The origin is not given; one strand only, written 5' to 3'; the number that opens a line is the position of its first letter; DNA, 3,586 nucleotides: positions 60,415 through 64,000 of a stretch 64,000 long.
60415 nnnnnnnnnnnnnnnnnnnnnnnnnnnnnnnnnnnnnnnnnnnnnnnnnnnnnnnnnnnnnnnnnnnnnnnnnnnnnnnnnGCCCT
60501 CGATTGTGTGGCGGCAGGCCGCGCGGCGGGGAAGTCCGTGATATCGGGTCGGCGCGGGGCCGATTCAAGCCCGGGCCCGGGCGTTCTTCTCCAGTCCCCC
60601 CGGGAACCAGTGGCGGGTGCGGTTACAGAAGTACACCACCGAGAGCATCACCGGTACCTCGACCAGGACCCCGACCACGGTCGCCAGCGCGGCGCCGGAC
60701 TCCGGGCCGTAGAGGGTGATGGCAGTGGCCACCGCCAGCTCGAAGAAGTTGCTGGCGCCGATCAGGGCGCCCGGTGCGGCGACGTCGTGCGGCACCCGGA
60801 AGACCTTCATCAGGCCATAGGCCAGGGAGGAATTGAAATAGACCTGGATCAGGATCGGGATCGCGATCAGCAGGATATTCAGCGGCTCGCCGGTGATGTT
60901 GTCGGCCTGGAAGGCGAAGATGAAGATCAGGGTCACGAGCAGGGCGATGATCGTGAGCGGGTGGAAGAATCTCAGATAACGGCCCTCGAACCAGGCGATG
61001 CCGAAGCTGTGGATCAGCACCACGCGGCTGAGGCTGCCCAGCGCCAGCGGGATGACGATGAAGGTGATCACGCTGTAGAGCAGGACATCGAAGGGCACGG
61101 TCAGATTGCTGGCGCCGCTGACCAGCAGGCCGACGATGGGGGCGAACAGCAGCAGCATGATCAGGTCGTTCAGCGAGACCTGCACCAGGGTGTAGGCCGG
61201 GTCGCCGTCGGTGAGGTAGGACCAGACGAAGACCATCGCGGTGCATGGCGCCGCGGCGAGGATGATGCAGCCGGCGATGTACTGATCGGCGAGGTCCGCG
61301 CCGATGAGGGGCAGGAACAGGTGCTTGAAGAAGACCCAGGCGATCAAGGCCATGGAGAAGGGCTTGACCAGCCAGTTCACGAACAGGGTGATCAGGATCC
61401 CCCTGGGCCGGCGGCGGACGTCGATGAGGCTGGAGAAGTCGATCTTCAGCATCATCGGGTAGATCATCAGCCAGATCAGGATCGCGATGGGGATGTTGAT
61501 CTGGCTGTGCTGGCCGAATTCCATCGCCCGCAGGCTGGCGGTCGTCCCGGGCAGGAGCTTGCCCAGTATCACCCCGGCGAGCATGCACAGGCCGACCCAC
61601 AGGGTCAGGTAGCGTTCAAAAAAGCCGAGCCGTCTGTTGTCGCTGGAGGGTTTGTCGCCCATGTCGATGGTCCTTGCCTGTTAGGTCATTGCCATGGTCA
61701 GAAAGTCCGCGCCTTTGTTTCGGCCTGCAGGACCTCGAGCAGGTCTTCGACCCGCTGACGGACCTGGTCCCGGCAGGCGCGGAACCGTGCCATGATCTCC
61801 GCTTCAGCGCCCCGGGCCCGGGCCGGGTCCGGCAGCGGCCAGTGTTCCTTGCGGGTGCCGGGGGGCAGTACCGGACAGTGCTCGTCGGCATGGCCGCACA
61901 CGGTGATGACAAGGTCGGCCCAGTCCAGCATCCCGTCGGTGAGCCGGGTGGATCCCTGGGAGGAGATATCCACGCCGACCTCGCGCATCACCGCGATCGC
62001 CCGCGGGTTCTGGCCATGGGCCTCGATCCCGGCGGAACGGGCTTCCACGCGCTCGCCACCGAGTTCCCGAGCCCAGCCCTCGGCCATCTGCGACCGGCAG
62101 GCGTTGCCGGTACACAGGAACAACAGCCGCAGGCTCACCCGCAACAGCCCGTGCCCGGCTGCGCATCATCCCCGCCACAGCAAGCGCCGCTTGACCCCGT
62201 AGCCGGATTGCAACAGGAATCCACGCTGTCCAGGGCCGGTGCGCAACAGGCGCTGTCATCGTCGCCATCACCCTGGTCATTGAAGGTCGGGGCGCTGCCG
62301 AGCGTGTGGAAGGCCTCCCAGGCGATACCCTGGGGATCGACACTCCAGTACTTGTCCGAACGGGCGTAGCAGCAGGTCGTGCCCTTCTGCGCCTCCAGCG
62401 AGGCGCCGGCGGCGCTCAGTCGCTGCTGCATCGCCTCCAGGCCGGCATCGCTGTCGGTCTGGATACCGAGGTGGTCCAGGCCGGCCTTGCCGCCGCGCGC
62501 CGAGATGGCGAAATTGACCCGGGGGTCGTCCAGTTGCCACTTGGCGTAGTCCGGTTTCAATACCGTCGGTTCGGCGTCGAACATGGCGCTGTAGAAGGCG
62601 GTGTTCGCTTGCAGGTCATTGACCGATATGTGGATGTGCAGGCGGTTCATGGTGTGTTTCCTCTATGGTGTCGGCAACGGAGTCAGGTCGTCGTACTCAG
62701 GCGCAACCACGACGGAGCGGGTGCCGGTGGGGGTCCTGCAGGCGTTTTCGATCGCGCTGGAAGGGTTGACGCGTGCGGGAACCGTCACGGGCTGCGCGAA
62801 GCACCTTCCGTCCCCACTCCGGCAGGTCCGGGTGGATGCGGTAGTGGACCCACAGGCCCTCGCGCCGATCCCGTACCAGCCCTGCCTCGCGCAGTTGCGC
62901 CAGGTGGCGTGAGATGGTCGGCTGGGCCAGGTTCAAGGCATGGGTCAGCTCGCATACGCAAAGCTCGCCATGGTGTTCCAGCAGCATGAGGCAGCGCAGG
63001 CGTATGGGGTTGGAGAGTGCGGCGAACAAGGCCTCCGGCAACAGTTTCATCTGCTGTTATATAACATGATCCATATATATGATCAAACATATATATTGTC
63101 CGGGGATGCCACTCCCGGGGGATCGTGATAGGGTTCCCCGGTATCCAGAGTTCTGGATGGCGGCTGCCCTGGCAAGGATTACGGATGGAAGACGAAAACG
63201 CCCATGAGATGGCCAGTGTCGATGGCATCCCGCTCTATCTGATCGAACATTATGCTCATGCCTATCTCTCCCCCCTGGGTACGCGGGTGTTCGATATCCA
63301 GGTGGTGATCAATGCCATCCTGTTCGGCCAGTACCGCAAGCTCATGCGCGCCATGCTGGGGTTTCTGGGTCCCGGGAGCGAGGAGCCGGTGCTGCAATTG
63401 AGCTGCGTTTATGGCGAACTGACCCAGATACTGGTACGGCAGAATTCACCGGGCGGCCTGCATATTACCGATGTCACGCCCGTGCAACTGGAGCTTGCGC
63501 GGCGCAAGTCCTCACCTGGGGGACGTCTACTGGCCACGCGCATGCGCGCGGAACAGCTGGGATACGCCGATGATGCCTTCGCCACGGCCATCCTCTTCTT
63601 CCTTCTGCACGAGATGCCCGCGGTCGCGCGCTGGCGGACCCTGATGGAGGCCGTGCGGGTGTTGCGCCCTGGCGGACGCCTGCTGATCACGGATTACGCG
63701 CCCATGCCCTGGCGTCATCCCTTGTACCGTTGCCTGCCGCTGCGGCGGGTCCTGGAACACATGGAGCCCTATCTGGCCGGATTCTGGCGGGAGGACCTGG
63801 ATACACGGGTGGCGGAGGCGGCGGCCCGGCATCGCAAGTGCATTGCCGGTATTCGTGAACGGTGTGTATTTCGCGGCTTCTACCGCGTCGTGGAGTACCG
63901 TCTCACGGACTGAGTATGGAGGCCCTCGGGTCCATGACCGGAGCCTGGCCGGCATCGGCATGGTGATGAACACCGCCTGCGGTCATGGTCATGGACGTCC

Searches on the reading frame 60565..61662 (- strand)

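Call 49: search_protein_families(library=pfam, proteins=[window:60565-61662:-], max_evalue=0.00001)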
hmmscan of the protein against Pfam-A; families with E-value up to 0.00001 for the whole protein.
window:60565-61662:- (365 aa): 1 family
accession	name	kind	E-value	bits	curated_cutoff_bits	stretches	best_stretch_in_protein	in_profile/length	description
PF01758.21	SBF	-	1.2e-39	136.4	24.3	1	60-257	1-189/191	Sodium Bile acid symporter family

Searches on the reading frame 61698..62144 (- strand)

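Call 91: search_protein_families(library=pfam, proteins=[window:61698-62144:-], max_evalue=0.001)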
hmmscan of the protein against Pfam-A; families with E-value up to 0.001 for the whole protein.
window:61698-62144:- (148 aa): 1 family
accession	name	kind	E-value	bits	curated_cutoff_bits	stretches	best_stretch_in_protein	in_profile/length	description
PF01451.26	LMWPc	-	1.1e-21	77.9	23.2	1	8-136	2-144/144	Low molecular weight phosphotyrosine protein phosphatase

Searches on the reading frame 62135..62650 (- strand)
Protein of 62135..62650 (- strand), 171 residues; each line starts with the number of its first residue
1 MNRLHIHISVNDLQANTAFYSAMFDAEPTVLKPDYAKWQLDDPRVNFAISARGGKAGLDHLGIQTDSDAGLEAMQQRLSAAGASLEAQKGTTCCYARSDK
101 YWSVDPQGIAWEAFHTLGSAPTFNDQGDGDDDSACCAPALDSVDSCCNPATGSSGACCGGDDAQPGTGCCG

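Call 91: search_protein_families(library=pfam, proteins=[window:62135-62650:-], max_evalue=0.001)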
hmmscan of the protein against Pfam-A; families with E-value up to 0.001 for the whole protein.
window:62135-62650:- (171 aa): 1 family
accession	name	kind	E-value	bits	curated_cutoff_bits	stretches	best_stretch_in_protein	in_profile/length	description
PF00903.31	Glyoxalase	-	2.4e-08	34.8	20.6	1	5-112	4-120/121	Glyoxalase/Bleomycin resistance protein/Dioxygenase superfamily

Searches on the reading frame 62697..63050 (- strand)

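Call 91: search_protein_families(library=pfam, proteins=[window:62697-63050:-], max_evalue=0.001)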
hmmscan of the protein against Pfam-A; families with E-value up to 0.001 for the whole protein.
window:62697-63050:- (117 aa): 8 families
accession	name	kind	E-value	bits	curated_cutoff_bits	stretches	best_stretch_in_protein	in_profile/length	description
PF01022.26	HTH_5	-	5.9e-17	61.7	22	1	14-60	1-46/47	Bacterial regulatory protein, arsR family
PF01047.28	MarR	-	4.2e-07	30.2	24.6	1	17-60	5-48/59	MarR family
PF12840.13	HTH_20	-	7.4e-07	29.5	27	1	12-61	1-50/51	Helix-turn-helix domain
PF12802.13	MarR_2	-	2e-05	25.1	27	1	15-62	5-53/61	MarR family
PF25213.1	HVO_A0261_N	-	0.00012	22.3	35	1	31-63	26-58/86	HVO_A0261 N-terminal domain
PF13545.12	HTH_Crp_2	-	0.00018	21.9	27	1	34-64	27-57/70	Crp-like helix-turn-helix domain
PF09339.16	HTH_IclR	-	0.00028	21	22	1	23-60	12-49/52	IclR helix-turn-helix domain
PF13412.12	HTH_24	-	0.00029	20.8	21.9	1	23-60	11-48/48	Winged helix-turn-helix DNA-binding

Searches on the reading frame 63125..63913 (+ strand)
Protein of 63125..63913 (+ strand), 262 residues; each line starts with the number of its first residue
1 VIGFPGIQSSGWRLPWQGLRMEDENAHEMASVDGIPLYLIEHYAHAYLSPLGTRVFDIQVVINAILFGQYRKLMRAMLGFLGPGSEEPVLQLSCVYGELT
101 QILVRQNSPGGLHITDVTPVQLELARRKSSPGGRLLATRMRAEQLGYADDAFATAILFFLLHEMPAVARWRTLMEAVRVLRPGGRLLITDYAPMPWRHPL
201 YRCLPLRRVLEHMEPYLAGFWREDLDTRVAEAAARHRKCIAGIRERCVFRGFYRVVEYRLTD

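Call 49: search_protein_families(library=pfam, proteins=[window:63125-63913:+], max_evalue=0.00001)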
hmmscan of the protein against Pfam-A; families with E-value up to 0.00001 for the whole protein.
window:63125-63913:+ (262 aa): 4 families
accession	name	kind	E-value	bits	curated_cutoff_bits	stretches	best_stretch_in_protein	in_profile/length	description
PF13649.12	Methyltransf_25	-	1.5e-10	42.1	27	1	89-184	1-97/97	Methyltransferase domain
PF08241.18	Methyltransf_11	-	2.7e-09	38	21.2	1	90-188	1-95/95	Methyltransferase domain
PF08242.18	Methyltransf_12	-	4.9e-07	30.8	30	1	90-186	1-98/98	Methyltransferase domain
PF01209.24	Ubie_methyltran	-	8.2e-06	25.8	20.1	0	63-191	24-154/233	ubiE/COQ5 methyltransferase family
